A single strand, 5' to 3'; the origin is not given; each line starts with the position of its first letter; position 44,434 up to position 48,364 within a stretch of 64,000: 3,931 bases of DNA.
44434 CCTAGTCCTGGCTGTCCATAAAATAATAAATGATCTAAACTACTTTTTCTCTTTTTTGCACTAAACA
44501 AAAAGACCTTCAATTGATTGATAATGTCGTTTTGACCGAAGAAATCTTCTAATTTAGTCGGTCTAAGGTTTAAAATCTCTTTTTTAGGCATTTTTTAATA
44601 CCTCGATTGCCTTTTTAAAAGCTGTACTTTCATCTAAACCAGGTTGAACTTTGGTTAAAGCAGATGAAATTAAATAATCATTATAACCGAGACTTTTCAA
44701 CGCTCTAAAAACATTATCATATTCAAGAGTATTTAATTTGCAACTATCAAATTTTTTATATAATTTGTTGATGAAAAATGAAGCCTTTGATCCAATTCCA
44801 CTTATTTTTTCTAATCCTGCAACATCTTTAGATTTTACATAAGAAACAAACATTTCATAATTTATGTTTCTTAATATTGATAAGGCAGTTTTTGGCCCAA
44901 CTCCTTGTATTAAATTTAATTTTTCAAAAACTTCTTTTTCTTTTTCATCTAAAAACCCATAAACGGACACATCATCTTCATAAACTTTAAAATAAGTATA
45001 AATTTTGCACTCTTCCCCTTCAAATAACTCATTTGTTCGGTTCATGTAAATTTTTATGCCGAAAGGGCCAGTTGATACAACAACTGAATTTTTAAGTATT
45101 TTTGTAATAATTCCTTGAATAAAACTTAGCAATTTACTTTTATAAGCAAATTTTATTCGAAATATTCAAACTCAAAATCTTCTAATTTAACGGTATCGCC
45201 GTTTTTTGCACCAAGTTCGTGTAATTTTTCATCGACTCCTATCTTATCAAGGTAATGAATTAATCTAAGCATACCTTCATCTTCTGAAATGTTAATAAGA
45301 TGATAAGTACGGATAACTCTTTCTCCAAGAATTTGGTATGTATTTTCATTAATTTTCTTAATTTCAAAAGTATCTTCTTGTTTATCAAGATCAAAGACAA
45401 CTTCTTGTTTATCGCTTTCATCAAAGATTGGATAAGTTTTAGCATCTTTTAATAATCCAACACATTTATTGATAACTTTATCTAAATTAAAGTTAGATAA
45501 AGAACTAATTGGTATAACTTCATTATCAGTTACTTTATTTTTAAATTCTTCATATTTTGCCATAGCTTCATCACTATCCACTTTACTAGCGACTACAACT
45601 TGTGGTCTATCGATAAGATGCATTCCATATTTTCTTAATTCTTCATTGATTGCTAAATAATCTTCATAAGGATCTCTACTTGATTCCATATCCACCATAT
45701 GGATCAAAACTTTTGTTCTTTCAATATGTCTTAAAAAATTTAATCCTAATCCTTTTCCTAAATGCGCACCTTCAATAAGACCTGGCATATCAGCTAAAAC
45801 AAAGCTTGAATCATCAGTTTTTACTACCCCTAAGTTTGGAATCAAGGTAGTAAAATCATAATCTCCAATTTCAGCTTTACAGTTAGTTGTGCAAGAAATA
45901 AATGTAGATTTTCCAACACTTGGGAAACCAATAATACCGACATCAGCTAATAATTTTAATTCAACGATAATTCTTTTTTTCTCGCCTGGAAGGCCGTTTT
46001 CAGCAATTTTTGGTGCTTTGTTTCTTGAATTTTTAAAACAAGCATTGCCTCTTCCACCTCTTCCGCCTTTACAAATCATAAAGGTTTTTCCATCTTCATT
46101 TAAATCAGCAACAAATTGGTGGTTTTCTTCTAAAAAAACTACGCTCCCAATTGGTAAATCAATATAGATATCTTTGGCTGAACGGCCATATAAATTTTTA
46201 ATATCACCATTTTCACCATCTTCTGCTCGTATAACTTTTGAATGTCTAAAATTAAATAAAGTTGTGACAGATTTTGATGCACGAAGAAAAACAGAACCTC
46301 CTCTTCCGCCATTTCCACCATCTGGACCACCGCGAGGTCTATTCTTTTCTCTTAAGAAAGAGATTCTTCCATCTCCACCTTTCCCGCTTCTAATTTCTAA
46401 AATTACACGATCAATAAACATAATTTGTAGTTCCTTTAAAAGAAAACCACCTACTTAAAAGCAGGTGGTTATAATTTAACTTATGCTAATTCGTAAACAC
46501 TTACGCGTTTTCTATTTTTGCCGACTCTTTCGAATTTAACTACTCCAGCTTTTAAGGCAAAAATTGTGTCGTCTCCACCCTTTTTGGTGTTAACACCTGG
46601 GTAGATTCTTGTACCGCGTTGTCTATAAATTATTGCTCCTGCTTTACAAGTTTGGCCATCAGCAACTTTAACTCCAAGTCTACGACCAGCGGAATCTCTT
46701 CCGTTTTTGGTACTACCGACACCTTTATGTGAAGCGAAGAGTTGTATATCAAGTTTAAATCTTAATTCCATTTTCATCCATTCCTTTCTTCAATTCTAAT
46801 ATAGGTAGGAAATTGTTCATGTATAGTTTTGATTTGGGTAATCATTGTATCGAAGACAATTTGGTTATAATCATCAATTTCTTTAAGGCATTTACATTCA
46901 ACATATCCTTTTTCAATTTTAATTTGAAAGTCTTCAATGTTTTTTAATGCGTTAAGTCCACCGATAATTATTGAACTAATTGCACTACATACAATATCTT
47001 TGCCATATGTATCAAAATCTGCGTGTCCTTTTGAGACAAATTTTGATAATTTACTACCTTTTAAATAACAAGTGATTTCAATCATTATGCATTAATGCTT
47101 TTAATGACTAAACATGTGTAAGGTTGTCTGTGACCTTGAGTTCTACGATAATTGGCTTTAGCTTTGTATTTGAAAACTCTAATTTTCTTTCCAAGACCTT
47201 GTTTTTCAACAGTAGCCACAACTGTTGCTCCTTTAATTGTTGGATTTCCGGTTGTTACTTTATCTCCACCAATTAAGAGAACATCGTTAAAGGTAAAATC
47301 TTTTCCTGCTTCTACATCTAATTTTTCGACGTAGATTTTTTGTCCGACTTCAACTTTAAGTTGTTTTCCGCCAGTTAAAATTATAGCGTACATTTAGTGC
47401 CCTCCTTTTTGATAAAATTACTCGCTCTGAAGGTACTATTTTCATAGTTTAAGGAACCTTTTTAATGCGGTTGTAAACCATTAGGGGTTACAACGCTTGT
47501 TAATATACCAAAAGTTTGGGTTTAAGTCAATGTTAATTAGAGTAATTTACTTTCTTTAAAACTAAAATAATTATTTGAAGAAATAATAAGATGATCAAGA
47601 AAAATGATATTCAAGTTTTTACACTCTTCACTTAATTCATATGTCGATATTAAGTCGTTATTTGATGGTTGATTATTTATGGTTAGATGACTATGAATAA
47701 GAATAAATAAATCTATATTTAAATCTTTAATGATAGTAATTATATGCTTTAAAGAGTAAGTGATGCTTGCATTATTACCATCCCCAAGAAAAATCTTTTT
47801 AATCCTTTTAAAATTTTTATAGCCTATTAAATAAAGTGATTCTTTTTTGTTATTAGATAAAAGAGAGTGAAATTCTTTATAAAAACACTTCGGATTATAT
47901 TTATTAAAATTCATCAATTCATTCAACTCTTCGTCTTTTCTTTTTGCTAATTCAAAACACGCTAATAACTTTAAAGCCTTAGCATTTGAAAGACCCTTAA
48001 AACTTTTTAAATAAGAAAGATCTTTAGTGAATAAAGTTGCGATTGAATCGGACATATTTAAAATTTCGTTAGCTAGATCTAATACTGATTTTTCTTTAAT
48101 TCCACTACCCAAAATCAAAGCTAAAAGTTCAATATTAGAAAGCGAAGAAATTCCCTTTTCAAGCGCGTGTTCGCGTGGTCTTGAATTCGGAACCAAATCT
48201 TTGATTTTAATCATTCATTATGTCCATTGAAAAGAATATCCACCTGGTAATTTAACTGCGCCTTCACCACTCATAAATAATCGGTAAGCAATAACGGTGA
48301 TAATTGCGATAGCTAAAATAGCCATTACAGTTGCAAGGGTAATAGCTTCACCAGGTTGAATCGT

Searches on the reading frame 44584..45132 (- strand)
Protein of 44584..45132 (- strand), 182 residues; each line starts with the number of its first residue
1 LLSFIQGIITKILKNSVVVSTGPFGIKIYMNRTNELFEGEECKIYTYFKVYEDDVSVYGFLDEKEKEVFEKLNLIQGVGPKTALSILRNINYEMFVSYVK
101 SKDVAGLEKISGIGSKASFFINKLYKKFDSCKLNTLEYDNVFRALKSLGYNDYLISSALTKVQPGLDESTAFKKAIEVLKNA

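Call 73: search_protein_families(library=pfam, proteins=[window:44584-45132:-], max_evalue=0.00001)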
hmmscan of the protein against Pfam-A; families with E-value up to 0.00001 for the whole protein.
window:44584-45132:- (182 aa): 2 families
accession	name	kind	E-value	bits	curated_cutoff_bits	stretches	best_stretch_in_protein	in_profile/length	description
PF01330.27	RuvA_N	-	9.1e-11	42.1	23.6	1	1-59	1-61/61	RuvA N terminal domain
PF14520.12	HHH_5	-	4.1e-06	27.6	27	0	69-116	1-46/57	Helix-hairpin-helix domain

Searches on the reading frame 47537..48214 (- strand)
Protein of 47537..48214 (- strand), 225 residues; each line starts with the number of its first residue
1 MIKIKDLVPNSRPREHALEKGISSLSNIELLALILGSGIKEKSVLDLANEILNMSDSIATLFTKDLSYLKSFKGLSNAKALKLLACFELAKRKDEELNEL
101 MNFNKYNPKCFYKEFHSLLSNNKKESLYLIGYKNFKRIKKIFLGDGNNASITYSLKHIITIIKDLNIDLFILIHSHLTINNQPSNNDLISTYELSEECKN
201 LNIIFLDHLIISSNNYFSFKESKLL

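Call 73: search_protein_families(library=pfam, proteins=[window:47537-48214:-], max_evalue=0.00001)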
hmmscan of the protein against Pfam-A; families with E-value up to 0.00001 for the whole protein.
window:47537-48214:- (225 aa): 2 families
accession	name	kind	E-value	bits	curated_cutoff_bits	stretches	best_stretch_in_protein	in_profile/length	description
PF20582.4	UPF0758_N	-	8.7e-21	74.2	27.1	1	4-80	1-76/77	UPF0758 N-terminal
PF04002.20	RadC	-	4.6e-15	56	22.1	1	109-223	5-120/121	RadC-like JAB domain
